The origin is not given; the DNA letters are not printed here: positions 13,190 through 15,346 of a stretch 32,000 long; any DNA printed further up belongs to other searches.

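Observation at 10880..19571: Tightly coupled seven-gene cluster around a PSD-type pyruvoyl decarboxylase: candidate undescribed membrane-lipid / head-group pathway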

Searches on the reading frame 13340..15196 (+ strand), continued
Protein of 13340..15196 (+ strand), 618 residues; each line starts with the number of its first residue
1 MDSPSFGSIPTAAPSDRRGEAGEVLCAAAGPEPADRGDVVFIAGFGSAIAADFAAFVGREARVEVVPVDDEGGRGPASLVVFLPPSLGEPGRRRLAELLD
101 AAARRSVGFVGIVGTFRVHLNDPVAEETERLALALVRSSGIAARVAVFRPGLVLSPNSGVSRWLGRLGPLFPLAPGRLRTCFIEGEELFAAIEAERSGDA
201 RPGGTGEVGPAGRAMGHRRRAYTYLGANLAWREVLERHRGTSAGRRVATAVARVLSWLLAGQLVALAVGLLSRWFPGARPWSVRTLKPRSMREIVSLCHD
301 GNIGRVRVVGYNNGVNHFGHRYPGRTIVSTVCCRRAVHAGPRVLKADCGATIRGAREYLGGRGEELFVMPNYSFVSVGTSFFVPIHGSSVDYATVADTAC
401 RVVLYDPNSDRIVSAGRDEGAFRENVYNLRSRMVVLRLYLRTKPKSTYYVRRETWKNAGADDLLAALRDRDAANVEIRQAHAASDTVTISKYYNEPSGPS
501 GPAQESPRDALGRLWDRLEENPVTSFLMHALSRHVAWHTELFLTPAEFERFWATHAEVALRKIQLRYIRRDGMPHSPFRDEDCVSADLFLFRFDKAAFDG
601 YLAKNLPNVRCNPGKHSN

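Call 35: search_protein_families(library=ncbifam, proteins=[L014:8331-9608:-, L028:7833-9062:+, L019:91-1080:+, L028:4491-6779:+], max_evalue=0.001)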
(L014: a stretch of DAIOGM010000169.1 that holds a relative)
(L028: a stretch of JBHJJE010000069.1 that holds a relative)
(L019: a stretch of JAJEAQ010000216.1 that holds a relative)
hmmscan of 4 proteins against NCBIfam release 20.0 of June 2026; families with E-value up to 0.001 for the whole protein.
L014:8331-9608:- (425 aa): 38 families (the best 25 are shown)
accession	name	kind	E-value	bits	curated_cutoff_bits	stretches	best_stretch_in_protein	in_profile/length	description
NF053787.1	GlcN_PG_synth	equivalog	1.4e-38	132.6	480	1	57-375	50-358/361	N-acetylglucosaminyl phosphatidylglycerol synthase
TIGR03999.1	thiol_BshA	equivalog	8e-28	97.4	273.7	1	69-375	65-372/375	N-acetyl-alpha-D-glucosaminyl L-malate synthase BshA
NF049988.1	MGlcDAGSynMgs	equivalog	1.9e-24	86.8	400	1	7-381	1-392/398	alpha-monoglucosyldiacylglycerol synthase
TIGR04063.1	stp3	hypoth_equivalog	4.5e-23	81.8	442.05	1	78-376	81-395/397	TIGR04063 family PEP-CTERM/XrtA system glycosyltransferase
TIGR03088.1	stp2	hypoth_equivalog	1e-22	80.7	409.05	1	172-373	158-366/374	TIGR03088 family PEP-CTERM/XrtA system glycosyltransferase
NF041876.1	EPS_EpsE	equivalog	3e-19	69.5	400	1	171-360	183-379/389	exopolysaccharide biosynthesis GT4 family glycosyltransferase EpsE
TIGR02149.1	glgA_Coryne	subfamily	1.3e-18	67.3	302.4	1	115-367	106-381/391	glycogen synthase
NF047684.1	TeichurnBiosyTuaC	equivalog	1e-17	64.2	550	1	147-359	158-371/391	teichuronic acid biosynthesis protein TuaC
TIGR03449.1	mycothiol_MshA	equivalog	2.6e-17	62.8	462.5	1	174-378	188-405/406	D-inositol-3-phosphate glycosyltransferase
NF038229.1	Glyco4_Geo_Pelo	equivalog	1.4e-14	53.8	400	1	173-361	132-320/338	GPMC system family 4 glycosyltransferase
TIGR04047.1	MSMEG_0565_glyc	hypoth_equivalog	5.6e-13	48.7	259.85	1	152-373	137-371/373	MSMEG_0565 family glycosyltransferase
NF041010.1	glycosy_Agl16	equivalog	6.1e-12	45.1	575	1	140-374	120-349/352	glycosylation protein Agl16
NF050063.1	ProtGlycPglJ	equivalog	1.3e-11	44.4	500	1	146-359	137-349/363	N-acetylgalactosamine-N,N'-diacetylbacillosaminyl-diphospho-undecaprenol 4-alpha-N-acetylgalactosaminyltransferase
NF053513.1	Gtran_IagA_BgsA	equivalog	1.7e-10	40.5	460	1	122-308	74-267/333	LTA glycolipid anchor biosynthesis glycosyltransferase, IagA/BgsA family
TIGR02095.1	glgA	subfamily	6.5e-10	38.3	328.45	1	196-373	282-474/477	glycogen/starch synthase, ADP-glucose type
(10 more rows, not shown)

L028:7833-9062:+ (409 aa): 21 families
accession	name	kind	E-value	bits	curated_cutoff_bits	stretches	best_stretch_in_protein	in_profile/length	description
NF053787.1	GlcN_PG_synth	equivalog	2.3e-17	62.9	480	1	79-368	65-326/361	N-acetylglucosaminyl phosphatidylglycerol synthase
NF047880.1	glyco_SdgA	exception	6.1e-14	51.4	800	1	227-396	316-483/488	serine-aspartate repeat adhesin O-glycosyltransferase SdgA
NF041876.1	EPS_EpsE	equivalog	1.3e-13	51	400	1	221-376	209-369/389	exopolysaccharide biosynthesis GT4 family glycosyltransferase EpsE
NF038229.1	Glyco4_Geo_Pelo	equivalog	2e-11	43.5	400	1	232-376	167-309/338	GPMC system family 4 glycosyltransferase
TIGR03088.1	stp2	hypoth_equivalog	7.2e-10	38.4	409.05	1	224-371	192-341/374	TIGR03088 family PEP-CTERM/XrtA system glycosyltransferase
TIGR04348.1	TIGR04348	equivalog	2.9e-09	36.4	300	1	226-380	137-289/310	selenoneine biosynthesis selenosugar synthase SenB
NF046085.1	XrtY_assoc_Gly1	equivalog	5.9e-09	35.3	400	1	223-379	206-360/387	XrtY-associated glycosyltransferase XYAG1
NF050056.1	ProtGlycPglH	equivalog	6.3e-09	35.4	600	1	223-384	176-335/354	GalNAc-alpha-(1->4)-GalNAc-alpha-(1->3)-diNAcBac-PP-undecaprenol alpha-1,4-N-acetyl-D-galactosaminyltransferase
NF049988.1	MGlcDAGSynMgs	equivalog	1.1e-08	34.8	400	1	117-383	100-368/398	alpha-monoglucosyldiacylglycerol synthase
NF038298.1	EPS_HpsO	equivalog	3.6e-08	32.6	575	1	227-376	202-360/388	hormogonium polysaccharide biosynthesis glycosyltransferase HpsO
NF007396.0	PRK09922.1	equivalog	4.8e-07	29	385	1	295-369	252-327/361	lipopolysaccharide 1,6-galactosyltransferase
TIGR04047.1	MSMEG_0565_glyc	hypoth_equivalog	5.1e-07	29.1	259.85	1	285-370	259-343/373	MSMEG_0565 family glycosyltransferase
NF038295.1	EPS_HpsP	equivalog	8.7e-07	28.3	550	1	224-348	205-333/388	hormogonium polysaccharide biosynthesis glycosyltransferase HpsP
NF047684.1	TeichurnBiosyTuaC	equivalog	6.7e-06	25.3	550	1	228-383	221-369/391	teichuronic acid biosynthesis protein TuaC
TIGR04063.1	stp3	hypoth_equivalog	7e-06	25.2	442.05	1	258-378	243-370/397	TIGR04063 family PEP-CTERM/XrtA system glycosyltransferase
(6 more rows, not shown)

L019:91-1080:+ (329 aa): 49 families (the best 25 are shown)
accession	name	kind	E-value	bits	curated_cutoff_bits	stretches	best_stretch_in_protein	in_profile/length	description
NF053787.1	GlcN_PG_synth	equivalog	3e-33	115.2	480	1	10-324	52-358/361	N-acetylglucosaminyl phosphatidylglycerol synthase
TIGR03088.1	stp2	hypoth_equivalog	6e-26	91.3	409.05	1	131-314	168-362/374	TIGR03088 family PEP-CTERM/XrtA system glycosyltransferase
TIGR03449.1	mycothiol_MshA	equivalog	8.5e-25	87.5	462.5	1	53-326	113-404/406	D-inositol-3-phosphate glycosyltransferase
TIGR03999.1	thiol_BshA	equivalog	2.8e-24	85.7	273.7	1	62-324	110-372/375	N-acetyl-alpha-D-glucosaminyl L-malate synthase BshA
NF047684.1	TeichurnBiosyTuaC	equivalog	5.9e-23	81.4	550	1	12-324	81-388/391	teichuronic acid biosynthesis protein TuaC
TIGR02149.1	glgA_Coryne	subfamily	5e-22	78.6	302.4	1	131-324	177-389/391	glycogen synthase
NF049988.1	MGlcDAGSynMgs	equivalog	6.8e-22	78.4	400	1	22-326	68-388/398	alpha-monoglucosyldiacylglycerol synthase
TIGR04063.1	stp3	hypoth_equivalog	1.1e-21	77.3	442.05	1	30-325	82-395/397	TIGR04063 family PEP-CTERM/XrtA system glycosyltransferase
TIGR02095.1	glgA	subfamily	8.2e-19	67.6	328.45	1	154-324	291-476/477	glycogen/starch synthase, ADP-glucose type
TIGR04157.1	glyco_rSAM_CFB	subfamily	1.9e-18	66.7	400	1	154-304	224-387/406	TIGR04157 family glycosyltransferase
NF012028.0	PRK15484.1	subfamily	3.6e-18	65.8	618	1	124-319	162-372/380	lipopolysaccharide N-acetylglucosaminyltransferase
NF041876.1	EPS_EpsE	equivalog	1.2e-17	64.3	400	1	106-309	169-379/389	exopolysaccharide biosynthesis GT4 family glycosyltransferase EpsE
NF053513.1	Gtran_IagA_BgsA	equivalog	2.8e-17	62.7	460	1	59-325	61-331/333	LTA glycolipid anchor biosynthesis glycosyltransferase, IagA/BgsA family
NF041010.1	glycosy_Agl16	equivalog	5.2e-17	61.7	575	1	94-324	125-350/352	glycosylation protein Agl16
NF047880.1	glyco_SdgA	exception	1.5e-14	53.5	800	1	149-305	307-470/488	serine-aspartate repeat adhesin O-glycosyltransferase SdgA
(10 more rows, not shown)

L028:4491-6779:+ (762 aa): 16 families
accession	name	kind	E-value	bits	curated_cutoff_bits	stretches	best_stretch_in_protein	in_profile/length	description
TIGR00858.1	bioF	equivalog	2.8e-105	352.1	426.45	1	402-753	13-362/365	8-amino-7-oxononanoate synthase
NF047600.1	SerpalmtaseCFB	equivalog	4.8e-92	308.6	640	1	387-758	20-388/395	serine palmitoyltransferase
TIGR01825.1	gly_Cac_T_rel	subfamily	1.5e-86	290.5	535.4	1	395-755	18-375/385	BioF/Kbl family PLP-dependent acyltransferase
NF005394.0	PRK06939.1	equivalog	4.5e-83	279.2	460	1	400-756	32-388/397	glycine C-acetyltransferase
NF047599.1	SerpalmtaseBetaP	equivalog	9.4e-83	278.1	500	1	369-755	3-386/394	serine palmitoyltransferase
TIGR01821.1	5aminolev_synth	equivalog_domain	1e-70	238.7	338.55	1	409-755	44-390/402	5-aminolevulinate synthase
TIGR01822.1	2am3keto_CoA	equivalog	1.1e-65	222.1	493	1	402-756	30-384/393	glycine C-acetyltransferase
NF047603.1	SerpalmtaseAlphaP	equivalog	3.1e-62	210.5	670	1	388-752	22-386/399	serine palmitoyltransferase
NF005526.0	PRK07179.1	equivalog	4e-48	164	428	1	409-753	53-390/407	alpha-hydroxyketone-type quorum-sensing autoinducer synthase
NF005697.0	PRK07505.1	subfamily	1.9e-41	142.1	342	1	394-753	32-393/405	hypothetical protein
NF004608.1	PRK05937.1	equivalog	6.2e-31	107.5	399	1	444-739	43-330/366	8-amino-7-oxononanoate synthase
NF040607.1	mycolic_Pks13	equivalog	3e-11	41.5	2100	1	268-347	6-85/1680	polyketide synthase Pks13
NF045894.1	PKS_plus_SDR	equivalog_domain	2.5e-07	28.7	1740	1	270-338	1442-1511/1515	type I polyketide synthase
TIGR03443.1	alpha_am_amid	equivalog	8.5e-05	20.1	1030.1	1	277-356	858-937/1390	L-aminoadipate-semialdehyde dehydrogenase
TIGR01738.1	bioH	equivalog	0.00023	20.9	206.95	1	34-106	17-84/245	pimeloyl-ACP methyl ester esterase BioH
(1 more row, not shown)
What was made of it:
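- The best NCBIfam neighbours of GT4 are lipid glycosyltransferases: GlcNAc-PG synthase and monoglucosyl-DAG synthase (call 35). GT4 is nearest to lipid glycosyltransferases (call 35).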

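Call 43: find_encoding_contigs(protein=P0116, flank=10000, max_places=2)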
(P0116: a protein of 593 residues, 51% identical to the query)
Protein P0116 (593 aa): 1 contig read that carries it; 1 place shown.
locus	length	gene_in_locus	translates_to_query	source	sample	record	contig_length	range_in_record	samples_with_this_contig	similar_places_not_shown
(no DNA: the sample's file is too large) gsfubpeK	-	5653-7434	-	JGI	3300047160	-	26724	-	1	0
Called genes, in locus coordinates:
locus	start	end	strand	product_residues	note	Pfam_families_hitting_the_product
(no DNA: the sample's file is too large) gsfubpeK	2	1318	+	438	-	?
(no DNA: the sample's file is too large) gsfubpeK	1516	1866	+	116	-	-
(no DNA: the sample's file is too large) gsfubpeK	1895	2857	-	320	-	PF25900:PAPPA (weak)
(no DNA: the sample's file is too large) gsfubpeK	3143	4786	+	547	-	PF00732:GMC_oxred_N, PF00890:FAD_binding_2 (weak), PF01266:DAO (faint), PF07992:Pyr_redox_2 (faint), PF12831:FAD_oxidored (faint), PF13450:NAD_binding_8 (weak), PF05199:GMC_oxred_C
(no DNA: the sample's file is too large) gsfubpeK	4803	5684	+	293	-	PF02666:PS_Dcarbxylase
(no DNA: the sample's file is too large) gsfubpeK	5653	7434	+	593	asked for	PF01565:FAD_binding_4 (weak)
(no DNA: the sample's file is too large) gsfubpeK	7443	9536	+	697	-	PF00202:Aminotran_3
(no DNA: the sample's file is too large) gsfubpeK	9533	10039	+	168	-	-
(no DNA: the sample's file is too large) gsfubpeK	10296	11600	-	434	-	PF13439:Glyco_transf_4, PF13579:Glyco_trans_4_4, PF00534:Glycos_transf_1, PF13692:Glyco_trans_1_4, PF13524:Glyco_trans_1_2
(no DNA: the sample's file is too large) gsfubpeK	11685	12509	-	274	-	PF13489:Methyltransf_23 (faint), PF13649:Methyltransf_25, PF13847:Methyltransf_31 (weak), PF08241:Methyltransf_11, PF08242:Methyltransf_12 (weak)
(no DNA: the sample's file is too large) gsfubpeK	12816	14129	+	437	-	PF01011:PQQ (faint), PF13360:PQQ_2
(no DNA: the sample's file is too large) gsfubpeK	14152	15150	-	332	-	PF00034:Cytochrom_C (faint), PF03150:CCP_MauG, PF21419:RoxA-like_Cyt-c (faint)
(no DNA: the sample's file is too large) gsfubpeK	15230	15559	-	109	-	PF13905:Thioredoxin_8 (weak)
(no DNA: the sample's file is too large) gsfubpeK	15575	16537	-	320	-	PF00578:AhpC-TSA (weak)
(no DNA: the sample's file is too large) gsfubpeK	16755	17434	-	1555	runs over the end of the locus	PF17803:Cadherin_4, PF17892:Cadherin_5, PF17963:Big_9, PF01839:FG-GAP (faint), PF13517:FG-GAP_3 (weak)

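Call 44: find_encoding_contigs(protein=P0088, flank=10000, max_places=2)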
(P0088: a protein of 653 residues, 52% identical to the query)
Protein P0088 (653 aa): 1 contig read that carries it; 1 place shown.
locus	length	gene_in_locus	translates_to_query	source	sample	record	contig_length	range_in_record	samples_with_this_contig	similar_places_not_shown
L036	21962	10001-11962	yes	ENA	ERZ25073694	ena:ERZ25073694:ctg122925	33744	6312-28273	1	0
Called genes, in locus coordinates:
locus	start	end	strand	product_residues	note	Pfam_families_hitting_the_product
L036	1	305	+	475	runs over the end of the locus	PF00171:Aldedh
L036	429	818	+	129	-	PF03319:EutN_CcmL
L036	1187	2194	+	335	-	PF00596:Aldolase_II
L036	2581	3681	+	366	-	PF00056:Ldh_1_N, PF02866:Ldh_1_C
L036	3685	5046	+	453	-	-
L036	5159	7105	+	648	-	PF02129:Peptidase_S15, PF00326:Peptidase_S9 (weak), PF08530:PepX_C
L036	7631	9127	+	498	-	PF00732:GMC_oxred_N, PF00890:FAD_binding_2 (weak), PF01266:DAO, PF07992:Pyr_redox_2 (faint), PF12831:FAD_oxidored (weak), PF13450:NAD_binding_8, PF05199:GMC_oxred_C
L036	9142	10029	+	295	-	PF02666:PS_Dcarbxylase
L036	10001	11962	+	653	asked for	PF01565:FAD_binding_4 (faint)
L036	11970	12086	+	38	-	-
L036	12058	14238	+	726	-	PF00202:Aminotran_3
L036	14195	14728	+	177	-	-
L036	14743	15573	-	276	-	PF13489:Methyltransf_23 (weak), PF13847:Methyltransf_31 (weak), PF08241:Methyltransf_11, PF08242:Methyltransf_12 (weak), PF13649:Methyltransf_25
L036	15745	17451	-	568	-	PF01401:Peptidase_M2, PF02074:Peptidase_M32 (faint), PF01401:Peptidase_M2, PF01432:Peptidase_M3 (weak)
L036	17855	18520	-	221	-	-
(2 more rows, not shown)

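Call 57: search_protein_families(library=pfam, proteins=[L028:14743-15246:+, L019:8731-9327:+], max_evalue=10)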
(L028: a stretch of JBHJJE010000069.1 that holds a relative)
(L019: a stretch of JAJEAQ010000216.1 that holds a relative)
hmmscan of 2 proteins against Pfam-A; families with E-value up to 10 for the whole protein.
L028:14743-15246:+ (167 aa): 1 family
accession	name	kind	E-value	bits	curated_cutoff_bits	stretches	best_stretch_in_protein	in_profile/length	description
PF06127.16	Mpo1-like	-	6.8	7.3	24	0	15-116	3-57/95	2-hydroxy-palmitic acid dioxygenase Mpo1-like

L019:8731-9327:+ (198 aa): 1 family
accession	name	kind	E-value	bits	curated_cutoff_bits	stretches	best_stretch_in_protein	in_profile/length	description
PF06127.16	Mpo1-like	-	7.8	7.1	24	0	46-155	3-65/95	2-hydroxy-palmitic acid dioxygenase Mpo1-like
